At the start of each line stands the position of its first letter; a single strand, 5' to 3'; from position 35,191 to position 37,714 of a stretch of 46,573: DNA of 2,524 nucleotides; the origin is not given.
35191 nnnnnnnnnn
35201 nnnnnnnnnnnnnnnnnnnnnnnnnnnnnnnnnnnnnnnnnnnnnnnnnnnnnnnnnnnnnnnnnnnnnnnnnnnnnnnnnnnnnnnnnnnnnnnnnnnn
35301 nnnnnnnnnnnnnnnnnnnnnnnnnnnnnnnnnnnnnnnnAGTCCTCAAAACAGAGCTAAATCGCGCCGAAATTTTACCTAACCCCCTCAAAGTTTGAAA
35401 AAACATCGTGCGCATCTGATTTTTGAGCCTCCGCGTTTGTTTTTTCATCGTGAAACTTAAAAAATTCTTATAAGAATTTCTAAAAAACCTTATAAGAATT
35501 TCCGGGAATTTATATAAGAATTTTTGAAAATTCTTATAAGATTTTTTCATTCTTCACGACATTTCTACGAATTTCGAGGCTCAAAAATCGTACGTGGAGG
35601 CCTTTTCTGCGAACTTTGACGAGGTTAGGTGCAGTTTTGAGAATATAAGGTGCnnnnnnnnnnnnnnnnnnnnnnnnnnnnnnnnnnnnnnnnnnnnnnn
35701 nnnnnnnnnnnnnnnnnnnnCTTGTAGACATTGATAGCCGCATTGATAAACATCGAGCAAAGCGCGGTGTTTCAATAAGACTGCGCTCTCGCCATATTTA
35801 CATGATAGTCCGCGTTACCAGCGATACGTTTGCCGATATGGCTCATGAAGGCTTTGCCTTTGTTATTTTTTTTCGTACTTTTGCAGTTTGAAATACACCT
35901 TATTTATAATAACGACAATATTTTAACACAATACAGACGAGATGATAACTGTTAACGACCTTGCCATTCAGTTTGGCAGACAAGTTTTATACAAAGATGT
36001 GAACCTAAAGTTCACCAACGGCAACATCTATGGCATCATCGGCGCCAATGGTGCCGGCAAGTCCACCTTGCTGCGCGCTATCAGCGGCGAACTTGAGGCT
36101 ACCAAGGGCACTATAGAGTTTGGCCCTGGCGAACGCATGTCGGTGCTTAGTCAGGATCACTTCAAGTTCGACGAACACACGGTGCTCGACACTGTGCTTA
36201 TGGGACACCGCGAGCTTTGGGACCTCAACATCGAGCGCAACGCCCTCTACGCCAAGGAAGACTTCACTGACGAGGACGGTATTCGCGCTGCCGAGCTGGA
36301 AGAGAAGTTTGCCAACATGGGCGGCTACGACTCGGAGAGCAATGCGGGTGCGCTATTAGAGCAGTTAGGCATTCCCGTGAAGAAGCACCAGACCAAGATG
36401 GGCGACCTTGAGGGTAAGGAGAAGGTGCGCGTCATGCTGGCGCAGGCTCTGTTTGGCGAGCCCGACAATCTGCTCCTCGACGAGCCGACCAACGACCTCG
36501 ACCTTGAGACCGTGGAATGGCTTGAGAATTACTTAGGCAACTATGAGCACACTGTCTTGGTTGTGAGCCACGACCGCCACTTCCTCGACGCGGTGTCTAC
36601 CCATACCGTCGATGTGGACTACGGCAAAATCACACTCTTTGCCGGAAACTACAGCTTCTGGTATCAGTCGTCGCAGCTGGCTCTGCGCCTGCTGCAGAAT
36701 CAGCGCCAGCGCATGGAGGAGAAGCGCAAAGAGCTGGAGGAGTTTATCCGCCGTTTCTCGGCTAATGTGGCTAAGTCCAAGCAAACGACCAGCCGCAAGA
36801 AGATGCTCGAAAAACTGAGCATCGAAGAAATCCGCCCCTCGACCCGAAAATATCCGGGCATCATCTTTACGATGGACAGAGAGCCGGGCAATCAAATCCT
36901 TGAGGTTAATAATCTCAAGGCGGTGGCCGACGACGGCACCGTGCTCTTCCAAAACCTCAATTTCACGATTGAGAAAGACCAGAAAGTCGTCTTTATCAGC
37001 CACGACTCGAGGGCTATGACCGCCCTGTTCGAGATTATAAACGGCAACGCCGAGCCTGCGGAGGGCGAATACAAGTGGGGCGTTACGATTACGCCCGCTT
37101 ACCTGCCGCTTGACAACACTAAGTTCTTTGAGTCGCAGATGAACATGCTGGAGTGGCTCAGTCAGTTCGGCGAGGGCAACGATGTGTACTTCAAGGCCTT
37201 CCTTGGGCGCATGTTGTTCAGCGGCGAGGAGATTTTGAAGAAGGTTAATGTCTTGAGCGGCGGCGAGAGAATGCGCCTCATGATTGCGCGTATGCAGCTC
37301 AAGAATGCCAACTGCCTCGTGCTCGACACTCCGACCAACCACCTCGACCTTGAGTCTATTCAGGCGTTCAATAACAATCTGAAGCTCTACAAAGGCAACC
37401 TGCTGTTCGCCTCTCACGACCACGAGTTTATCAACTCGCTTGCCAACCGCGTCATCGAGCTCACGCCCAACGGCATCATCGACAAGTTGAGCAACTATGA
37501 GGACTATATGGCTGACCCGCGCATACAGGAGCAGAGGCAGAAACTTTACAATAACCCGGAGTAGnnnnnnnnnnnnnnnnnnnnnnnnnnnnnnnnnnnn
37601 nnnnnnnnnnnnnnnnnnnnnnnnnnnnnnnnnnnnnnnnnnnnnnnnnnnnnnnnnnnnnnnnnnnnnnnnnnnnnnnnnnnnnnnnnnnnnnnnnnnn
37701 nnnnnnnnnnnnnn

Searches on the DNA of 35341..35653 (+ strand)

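Call 35: search_dna_similar(query=window:35341-35653:+, collection=plasmids, mode=distant, max_evalue=0.01)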
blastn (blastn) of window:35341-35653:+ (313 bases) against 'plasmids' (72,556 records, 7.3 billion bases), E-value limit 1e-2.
No match.

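Call 36: search_dna_similar(query=window:35341-35653:+, collection=phages, mode=distant, max_evalue=0.01)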
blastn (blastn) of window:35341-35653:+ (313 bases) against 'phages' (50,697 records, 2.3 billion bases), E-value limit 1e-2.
Records with a match: 1; places in all: 1; records where one place covers at least 80% of the query: 0.
Best place of each record, by identity: 80-90% 1.
By first word of the organism name: Caudoviricetes 1.
By host as written in the record: - 1.
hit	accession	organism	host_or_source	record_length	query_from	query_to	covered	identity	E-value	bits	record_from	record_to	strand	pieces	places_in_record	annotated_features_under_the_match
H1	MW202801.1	Caudoviricetes sp.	Manatee Spring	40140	175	216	13%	86.4%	7e-3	46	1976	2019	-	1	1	hypothetical protein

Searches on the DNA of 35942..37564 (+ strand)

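Call 58: search_rna_families(sources=[L018], threshold=evalue, max_evalue=1)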
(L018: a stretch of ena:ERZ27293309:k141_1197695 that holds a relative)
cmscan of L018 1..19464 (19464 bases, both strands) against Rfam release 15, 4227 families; matches with E-value up to 1: 2.
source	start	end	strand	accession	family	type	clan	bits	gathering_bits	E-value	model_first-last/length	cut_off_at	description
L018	9483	9652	+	RF04128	MIR8562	Gene; miRNA;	-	28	211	0.14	1-242/242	no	MIR8562 microRNA precursor family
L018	9544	9606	+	RF00015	U4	Gene; snRNA; splicing;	CL00007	20.2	46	0.75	75-138/138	no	U4 spliceosomal RNA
